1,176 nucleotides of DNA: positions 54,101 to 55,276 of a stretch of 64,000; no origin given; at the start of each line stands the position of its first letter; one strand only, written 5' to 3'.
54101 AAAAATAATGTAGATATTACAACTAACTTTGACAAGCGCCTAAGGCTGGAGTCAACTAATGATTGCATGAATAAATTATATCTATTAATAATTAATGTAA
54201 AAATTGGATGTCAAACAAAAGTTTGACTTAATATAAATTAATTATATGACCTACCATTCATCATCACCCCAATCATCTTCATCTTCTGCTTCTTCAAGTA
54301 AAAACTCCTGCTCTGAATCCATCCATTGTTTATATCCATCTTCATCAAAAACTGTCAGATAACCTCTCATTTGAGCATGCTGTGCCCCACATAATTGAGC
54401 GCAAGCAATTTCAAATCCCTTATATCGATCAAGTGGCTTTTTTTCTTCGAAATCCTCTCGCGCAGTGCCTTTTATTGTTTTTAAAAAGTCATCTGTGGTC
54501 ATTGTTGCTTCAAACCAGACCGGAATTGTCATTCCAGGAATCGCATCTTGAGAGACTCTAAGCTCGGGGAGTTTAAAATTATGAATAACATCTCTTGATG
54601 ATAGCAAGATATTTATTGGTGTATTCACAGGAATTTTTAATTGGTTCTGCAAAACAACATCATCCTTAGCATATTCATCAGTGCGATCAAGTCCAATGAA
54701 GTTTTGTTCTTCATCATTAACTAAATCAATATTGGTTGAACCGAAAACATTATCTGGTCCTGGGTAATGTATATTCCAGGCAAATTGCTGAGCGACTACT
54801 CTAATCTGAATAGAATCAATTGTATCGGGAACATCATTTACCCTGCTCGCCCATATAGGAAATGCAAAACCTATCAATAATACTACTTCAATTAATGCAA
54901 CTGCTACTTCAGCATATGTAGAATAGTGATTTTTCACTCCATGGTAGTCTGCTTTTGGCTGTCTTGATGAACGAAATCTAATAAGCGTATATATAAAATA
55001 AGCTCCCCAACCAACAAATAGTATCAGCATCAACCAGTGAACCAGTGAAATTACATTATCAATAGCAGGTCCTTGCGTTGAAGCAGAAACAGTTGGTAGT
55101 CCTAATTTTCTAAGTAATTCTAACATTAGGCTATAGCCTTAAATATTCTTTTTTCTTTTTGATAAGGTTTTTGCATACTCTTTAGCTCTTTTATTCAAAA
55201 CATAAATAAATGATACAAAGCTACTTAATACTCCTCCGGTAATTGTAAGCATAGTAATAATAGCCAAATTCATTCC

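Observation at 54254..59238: CoxB and the octahaem cytochrome end in the same acidic Trp-containing tail, DDWGDD(D/E)W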

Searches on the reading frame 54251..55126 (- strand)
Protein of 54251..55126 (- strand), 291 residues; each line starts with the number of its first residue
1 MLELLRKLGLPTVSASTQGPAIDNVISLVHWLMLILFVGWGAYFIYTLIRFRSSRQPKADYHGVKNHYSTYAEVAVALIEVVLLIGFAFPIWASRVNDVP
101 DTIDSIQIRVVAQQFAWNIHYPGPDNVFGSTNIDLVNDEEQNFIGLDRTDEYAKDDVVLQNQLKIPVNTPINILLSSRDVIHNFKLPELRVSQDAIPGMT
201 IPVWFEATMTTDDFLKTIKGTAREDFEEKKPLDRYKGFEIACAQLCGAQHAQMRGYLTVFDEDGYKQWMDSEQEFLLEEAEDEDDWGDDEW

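Call 6: search_protein_families(library=pfam, proteins=[window:54251-55126:-], max_evalue=0.01)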
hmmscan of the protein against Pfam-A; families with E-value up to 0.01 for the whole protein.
window:54251-55126:- (291 aa): 1 family
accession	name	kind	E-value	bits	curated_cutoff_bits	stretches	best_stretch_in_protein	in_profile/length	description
PF00116.26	COX2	-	4.6e-10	39.9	22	1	156-207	41-92/120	Cytochrome C oxidase subunit II, periplasmic domain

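Call 7: find_homologous_proteins(query=window:54251-55126:-, max_evalue=0.00001)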
Query window:54251-55126:- (291 aa): 7451 proteins with E <= 0.00001 among 8000 candidates; the best 120 are listed.
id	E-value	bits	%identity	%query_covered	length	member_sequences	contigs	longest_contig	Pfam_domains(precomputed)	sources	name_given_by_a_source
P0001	2.8e-181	619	92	95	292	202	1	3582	PF00116.27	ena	-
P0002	1.2e-164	565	91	80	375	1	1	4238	PF00116.27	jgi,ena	-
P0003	7.7e-147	506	78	96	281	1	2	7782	PF00116.27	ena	-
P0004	7.8e-147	506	78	96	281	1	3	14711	PF00116.27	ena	-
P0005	1.9e-146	505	78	96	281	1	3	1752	PF00116.27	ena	-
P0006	2.3e-146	505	78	96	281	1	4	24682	PF00116.27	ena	-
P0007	2.7e-146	504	78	96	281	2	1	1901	PF00116.27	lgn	-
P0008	4.5e-146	504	77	96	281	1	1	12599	PF00116.27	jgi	-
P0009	4.6e-146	504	77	96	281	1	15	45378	PF00116.27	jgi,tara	jgi:cytochrome c oxidase subunit 2|tara:strand:- start:3081 stop:3926 length:846 start_codon:yes sto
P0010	6.0e-146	503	78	96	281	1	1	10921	PF00116.27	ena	-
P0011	6.7e-146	503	78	96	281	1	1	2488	PF00116.27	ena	-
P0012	6.9e-146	503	77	96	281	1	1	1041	PF00116.27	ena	-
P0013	7.0e-146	503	78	96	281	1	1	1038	PF00116.27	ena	-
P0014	1.3e-145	502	77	96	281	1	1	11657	PF00116.27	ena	-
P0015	1.6e-145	502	77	96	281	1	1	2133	PF00116.27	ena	-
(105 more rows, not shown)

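Call 20: search_protein_families(library=ncbifam, proteins=[window:54251-55126:-], max_evalue=0.01)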
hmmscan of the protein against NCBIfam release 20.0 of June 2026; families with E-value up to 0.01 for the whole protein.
window:54251-55126:- (291 aa): 5 families
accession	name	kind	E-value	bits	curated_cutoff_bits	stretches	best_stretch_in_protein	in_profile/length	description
TIGR02866.1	CoxB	equivalog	7e-34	117.1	147.7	2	22-208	9-165/202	cytochrome c oxidase subunit II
NF050117.1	aa3_CtaC_Actin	exception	6.9e-20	71.3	250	1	31-270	47-243/244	aa3-type cytochrome oxidase subunit II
TIGR01433.1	CyoA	equivalog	3.4e-10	39.7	266.2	2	152-201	130-179/226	ubiquinol oxidase subunit II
TIGR01432.1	QOXA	equivalog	1.9e-08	33.9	240.95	1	152-209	131-188/227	cytochrome aa3 quinol oxidase subunit II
NF007816.0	PRK10525.1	equivalog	0.0079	15.3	511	0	154-201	144-191/318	cytochrome o ubiquinol oxidase subunit II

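Call 23: search_protein_representatives(protein=window:54251-55126:-)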
Query: 291 residues. Proteins with E-value up to 0.001 (for the whole library): 6003; up to 1e-10: 1885; up to 1e-30: 221. The best 150 are listed.
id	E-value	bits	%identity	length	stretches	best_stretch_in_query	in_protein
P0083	6.1e-132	455.5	73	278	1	1-291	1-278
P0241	1.1e-95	336.5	58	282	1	6-286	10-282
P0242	1.7e-86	306.3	51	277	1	1-273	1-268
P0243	3.5e-83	295.5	55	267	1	8-271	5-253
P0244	3.8e-80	285.5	52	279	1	8-287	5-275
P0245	4.3e-80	285.3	52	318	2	7-227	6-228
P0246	9.0e-79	281.0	55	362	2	8-215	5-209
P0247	2.4e-78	279.6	53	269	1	9-272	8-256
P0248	4.4e-77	275.5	56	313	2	1-210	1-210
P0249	3.7e-74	265.9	53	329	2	8-214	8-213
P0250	6.2e-73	261.8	49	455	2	8-221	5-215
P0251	1.1e-68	247.9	48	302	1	14-286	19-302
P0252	8.0e-68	245.0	49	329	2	14-215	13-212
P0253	2.1e-67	243.7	46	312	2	1-215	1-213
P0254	7.9e-67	241.8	48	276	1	14-289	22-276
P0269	9.3e-60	218.6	51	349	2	9-208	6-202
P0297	6.3e-51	189.6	44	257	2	13-207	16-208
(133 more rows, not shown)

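Call 28: find_encoding_contigs(protein=P0243, flank=10000, max_places=3)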
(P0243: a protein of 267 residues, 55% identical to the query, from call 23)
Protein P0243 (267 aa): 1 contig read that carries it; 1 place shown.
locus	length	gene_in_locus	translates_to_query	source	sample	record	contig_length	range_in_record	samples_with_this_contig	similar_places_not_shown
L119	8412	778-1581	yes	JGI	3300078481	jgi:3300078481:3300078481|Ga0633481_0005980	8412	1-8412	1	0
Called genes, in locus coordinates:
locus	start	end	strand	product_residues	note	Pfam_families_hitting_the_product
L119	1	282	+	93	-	?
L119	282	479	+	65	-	-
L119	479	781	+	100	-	-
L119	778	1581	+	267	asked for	PF00116:COX2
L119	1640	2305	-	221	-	PF13186:SPASM, PF08369:PCP_red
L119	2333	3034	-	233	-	PF04055:Radical_SAM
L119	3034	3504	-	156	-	PF08369:PCP_red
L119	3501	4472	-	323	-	PF01656:CbiA, PF09140:MipZ (weak), PF10609:ParA, PF13614:AAA_31 (faint)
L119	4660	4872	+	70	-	-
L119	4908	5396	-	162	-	-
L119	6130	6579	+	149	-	-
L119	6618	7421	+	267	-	-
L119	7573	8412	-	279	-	?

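Call 29: find_encoding_contigs(protein=P0241, flank=10000, max_places=2)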
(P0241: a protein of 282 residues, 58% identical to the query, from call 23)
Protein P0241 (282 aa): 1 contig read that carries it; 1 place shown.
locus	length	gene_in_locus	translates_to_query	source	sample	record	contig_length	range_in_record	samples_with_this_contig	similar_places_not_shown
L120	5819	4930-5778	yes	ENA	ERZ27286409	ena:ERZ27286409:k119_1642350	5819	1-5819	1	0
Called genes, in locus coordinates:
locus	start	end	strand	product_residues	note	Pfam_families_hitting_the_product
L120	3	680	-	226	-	?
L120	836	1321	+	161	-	-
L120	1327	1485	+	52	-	-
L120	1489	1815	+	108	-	PF14697:Fer4_21 (weak), PF25160:LdpA_Fe-S-bd (faint), PF12797:Fer4_2 (weak), PF12837:Fer4_6 (faint), PF00037:Fer4 (weak), PF12800:Fer4_4 (faint), PF12838:Fer4_7 (weak), PF13187:Fer4_9 (weak)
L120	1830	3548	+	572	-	PF00115:COX1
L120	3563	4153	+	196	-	PF00510:COX3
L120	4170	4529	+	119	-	PF03626:COX4_pro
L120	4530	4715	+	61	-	-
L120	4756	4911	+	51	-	-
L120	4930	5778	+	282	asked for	PF00116:COX2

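Call 30: find_encoding_contigs(protein=P0242, flank=10000, max_places=2)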
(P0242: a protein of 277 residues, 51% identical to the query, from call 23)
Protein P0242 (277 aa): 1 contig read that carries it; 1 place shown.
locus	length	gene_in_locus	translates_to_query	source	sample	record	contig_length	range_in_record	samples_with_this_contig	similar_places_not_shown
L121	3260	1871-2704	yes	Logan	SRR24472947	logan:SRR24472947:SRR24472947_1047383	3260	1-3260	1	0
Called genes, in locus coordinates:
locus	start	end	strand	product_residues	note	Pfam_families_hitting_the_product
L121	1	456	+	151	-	?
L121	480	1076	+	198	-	PF00510:COX3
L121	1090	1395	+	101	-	PF03626:COX4_pro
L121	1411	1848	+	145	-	-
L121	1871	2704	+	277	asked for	PF00116:COX2 (weak)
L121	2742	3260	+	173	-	?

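Call 31: find_encoding_contigs(protein=P0251, flank=10000, max_places=2)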
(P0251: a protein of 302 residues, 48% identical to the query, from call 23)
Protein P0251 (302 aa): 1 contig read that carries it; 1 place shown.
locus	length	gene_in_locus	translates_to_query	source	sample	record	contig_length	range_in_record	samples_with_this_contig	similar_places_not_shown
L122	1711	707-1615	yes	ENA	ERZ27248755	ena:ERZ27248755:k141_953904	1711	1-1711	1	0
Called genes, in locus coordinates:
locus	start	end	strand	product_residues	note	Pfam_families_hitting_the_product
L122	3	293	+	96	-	?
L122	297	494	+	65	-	-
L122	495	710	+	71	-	-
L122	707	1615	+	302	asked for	PF00116:COX2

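Call 46: predict_structure(alignment_id=A2)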
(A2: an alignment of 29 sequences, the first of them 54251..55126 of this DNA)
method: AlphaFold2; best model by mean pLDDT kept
length: 291 residues; sequences in the alignment: 29
mean_pLDDT: 55.3   pTM: 0.47
mean pLDDT of the five models: 55.3, 51.4, 51.0, 43.7, 42.6
residues with pLDDT >= 90: 0; 70-90: 54; 50-70: 129; < 50: 108
segments of 3 or more residues with pLDDT < 50: 1-23, 56-69, 88-98, 129-159, 220-233, 281-291
pLDDT, mean of each block of 10 residues (from residue 1): 39 38 54 70 70 49 41 61 54 40 67 65 55 40 33 37 71 70 70 68 57 59 45 54 55 65 76 60 42 41
secondary structure, 60 per line:
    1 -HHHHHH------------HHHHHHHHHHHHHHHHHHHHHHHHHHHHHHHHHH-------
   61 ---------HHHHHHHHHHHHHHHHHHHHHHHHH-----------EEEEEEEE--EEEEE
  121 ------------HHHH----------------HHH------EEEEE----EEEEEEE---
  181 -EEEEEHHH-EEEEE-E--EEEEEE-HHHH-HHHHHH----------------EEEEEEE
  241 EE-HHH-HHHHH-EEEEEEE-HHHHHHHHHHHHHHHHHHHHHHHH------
elements in order: H2-7 H20-53 H70-94 E106-113 E116-120 H133-136 E162-166 E171-177 E182-186 E191-195 E200-205 H207-210 H212-217 E234-242 H248-252 E254-260 H262-285

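Call 58: list_cluster_members(proteins=[P0242, P0244, P0245, P0246, P0247, P0248, P0249, P0254, P0269, P0297])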
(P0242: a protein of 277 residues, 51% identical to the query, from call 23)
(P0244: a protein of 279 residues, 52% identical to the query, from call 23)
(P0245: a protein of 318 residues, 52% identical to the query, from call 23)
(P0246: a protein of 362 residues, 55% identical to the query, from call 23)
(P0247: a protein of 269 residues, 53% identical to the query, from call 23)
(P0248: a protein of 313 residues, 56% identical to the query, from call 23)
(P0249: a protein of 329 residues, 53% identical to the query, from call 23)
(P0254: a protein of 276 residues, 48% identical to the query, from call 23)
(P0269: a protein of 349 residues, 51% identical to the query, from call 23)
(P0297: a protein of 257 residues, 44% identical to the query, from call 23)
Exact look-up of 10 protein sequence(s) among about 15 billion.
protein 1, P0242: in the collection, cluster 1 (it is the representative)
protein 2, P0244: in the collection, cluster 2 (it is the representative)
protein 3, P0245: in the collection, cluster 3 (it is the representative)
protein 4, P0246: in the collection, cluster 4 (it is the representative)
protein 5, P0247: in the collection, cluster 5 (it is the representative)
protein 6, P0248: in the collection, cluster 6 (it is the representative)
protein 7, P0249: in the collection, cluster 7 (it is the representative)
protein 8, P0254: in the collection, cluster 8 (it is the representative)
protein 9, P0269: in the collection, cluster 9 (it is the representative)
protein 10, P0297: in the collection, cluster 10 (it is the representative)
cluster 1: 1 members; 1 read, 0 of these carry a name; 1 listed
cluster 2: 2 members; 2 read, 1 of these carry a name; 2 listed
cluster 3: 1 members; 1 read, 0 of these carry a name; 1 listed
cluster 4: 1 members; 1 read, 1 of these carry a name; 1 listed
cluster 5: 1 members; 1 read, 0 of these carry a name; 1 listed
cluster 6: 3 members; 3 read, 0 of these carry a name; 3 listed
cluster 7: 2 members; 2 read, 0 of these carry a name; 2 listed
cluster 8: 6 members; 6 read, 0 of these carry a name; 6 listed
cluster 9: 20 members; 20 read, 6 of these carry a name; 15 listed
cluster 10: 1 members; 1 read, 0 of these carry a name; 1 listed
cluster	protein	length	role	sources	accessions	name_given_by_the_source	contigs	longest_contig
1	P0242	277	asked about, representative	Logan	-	-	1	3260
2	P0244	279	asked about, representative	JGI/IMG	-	cytochrome c oxidase subunit 2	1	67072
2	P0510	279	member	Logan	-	-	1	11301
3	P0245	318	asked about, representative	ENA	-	-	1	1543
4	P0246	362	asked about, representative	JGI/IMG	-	cytochrome c oxidase subunit 2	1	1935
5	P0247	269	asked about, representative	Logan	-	-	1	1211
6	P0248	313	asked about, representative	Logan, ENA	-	-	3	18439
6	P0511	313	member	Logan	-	-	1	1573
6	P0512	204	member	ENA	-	-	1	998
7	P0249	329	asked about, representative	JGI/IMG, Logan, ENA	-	-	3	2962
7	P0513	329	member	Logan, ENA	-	-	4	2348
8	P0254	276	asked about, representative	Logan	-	-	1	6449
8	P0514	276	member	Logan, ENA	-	-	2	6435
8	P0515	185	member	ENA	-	-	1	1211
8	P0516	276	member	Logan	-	-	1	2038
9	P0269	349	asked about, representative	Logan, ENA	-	-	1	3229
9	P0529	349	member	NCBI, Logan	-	-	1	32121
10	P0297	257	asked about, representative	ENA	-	-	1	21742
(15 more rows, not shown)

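Call 59: find_encoding_contigs(protein=P0244, flank=10000, max_places=1)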
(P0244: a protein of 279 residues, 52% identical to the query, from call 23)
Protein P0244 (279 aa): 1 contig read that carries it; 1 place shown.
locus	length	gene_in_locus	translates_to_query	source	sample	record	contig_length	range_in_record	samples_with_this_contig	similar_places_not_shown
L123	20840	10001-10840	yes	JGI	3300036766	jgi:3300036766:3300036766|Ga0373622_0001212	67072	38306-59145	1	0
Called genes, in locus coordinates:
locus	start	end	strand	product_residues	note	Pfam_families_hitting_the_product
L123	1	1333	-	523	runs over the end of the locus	PF14238:DUF4340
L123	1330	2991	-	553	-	PF14258:DUF4350 (faint), PF23357:DUF7088, PF09822:ABC_transp_aux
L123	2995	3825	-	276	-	PF12679:ABC2_membrane_2, PF12730:ABC2_membrane_4 (weak), PF12698:ABC2_membrane_3, PF13346:ABC2_membrane_5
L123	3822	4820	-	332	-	PF00005:ABC_tran, PF13304:AAA_21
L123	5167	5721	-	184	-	PF04545:Sigma70_r4 (faint)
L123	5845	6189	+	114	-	PF05899:Cupin_3 (weak), PF02311:AraC_binding (weak), PF07883:Cupin_2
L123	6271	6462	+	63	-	-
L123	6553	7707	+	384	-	PF04313:HSDR_N (faint), PF18899:DUF5655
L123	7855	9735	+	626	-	PF01182:Glucosamine_iso, PF02585:PIG-L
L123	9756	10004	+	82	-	-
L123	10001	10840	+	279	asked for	PF00116:COX2 (weak)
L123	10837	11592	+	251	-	PF00578:AhpC-TSA (weak), PF02630:SCO1-SenC, PF08534:Redoxin (faint)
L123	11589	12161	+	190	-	PF07963:N_methyl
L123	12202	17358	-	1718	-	PF13646:HEAT_2 (faint), PF13517:FG-GAP_3 (weak), PF23500:DUF7133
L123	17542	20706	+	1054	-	PF23500:DUF7133, PF02985:HEAT (faint), PF13513:HEAT_EZ (faint), PF13646:HEAT_2, PF00514:Arm (faint), PF03130:HEAT_PBS (faint), PF13646:HEAT_2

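Call 60: find_encoding_contigs(protein=P0248, flank=10000, max_places=1)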
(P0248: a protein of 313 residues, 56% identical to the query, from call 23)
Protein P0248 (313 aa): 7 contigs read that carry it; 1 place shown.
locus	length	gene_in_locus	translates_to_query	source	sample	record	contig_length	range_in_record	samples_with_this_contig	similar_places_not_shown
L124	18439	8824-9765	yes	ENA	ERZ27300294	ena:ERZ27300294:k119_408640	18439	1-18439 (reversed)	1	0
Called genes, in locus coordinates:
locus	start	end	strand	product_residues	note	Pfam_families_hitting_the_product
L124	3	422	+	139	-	?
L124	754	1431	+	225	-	PF13391:HNH_2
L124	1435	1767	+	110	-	PF12643:MazG-like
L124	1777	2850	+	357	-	PF17396:DUF1611_N, PF07755:DUF1611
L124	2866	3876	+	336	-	PF13378:MR_MLE_C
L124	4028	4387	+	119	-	-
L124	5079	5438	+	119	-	-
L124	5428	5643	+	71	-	-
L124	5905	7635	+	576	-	PF00115:COX1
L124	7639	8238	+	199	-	PF00510:COX3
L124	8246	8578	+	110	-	PF03626:COX4_pro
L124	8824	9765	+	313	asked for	PF00116:COX2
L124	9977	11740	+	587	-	PF02628:COX15-CtaA, PF01040:UbiA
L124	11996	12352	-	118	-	-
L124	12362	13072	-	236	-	-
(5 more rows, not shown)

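Call 61: find_encoding_contigs(protein=P0297, flank=10000, max_places=1)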
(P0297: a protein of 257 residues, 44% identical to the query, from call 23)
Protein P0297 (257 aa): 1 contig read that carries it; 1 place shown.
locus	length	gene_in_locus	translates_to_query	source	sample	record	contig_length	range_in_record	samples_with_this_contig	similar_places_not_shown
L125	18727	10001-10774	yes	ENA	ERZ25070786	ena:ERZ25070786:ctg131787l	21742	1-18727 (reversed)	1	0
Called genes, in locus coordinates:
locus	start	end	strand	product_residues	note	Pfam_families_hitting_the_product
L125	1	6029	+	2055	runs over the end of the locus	-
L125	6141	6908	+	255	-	PF13620:CarboxypepD_reg (weak)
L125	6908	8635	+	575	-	PF00115:COX1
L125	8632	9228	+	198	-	PF00510:COX3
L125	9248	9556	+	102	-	PF03626:COX4_pro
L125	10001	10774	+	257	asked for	PF00116:COX2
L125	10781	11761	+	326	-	PF02628:COX15-CtaA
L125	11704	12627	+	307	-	PF01040:UbiA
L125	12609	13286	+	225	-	PF00578:AhpC-TSA, PF02630:SCO1-SenC, PF08534:Redoxin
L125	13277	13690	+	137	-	PF10067:DUF2306 (faint), PF04238:DUF420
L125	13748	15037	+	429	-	PF07992:Pyr_redox_2, PF13738:Pyr_redox_3 (faint)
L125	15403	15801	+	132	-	-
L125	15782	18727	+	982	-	?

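Call 63: find_encoding_contigs(protein=P0529, flank=10000, max_places=1)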
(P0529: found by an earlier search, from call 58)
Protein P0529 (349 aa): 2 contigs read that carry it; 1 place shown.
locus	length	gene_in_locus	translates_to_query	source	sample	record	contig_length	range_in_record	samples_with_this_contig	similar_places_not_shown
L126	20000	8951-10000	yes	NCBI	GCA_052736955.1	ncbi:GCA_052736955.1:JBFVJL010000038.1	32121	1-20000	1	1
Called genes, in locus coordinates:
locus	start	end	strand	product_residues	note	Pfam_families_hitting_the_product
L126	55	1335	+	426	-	PF12704:MacB_PCD, PF02687:FtsX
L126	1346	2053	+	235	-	PF00005:ABC_tran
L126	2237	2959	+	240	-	-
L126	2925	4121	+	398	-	PF02628:COX15-CtaA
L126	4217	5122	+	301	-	PF01040:UbiA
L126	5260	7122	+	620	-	PF00115:COX1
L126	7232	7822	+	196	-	PF00510:COX3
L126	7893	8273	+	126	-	PF03626:COX4_pro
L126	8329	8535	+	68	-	-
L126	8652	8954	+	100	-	-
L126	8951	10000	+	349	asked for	PF00116:COX2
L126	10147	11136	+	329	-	PF00005:ABC_tran, PF13304:AAA_21 (faint)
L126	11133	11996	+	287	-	PF01061:ABC2_membrane, PF12698:ABC2_membrane_3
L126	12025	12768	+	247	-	PF02630:SCO1-SenC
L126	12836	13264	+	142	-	PF04238:DUF420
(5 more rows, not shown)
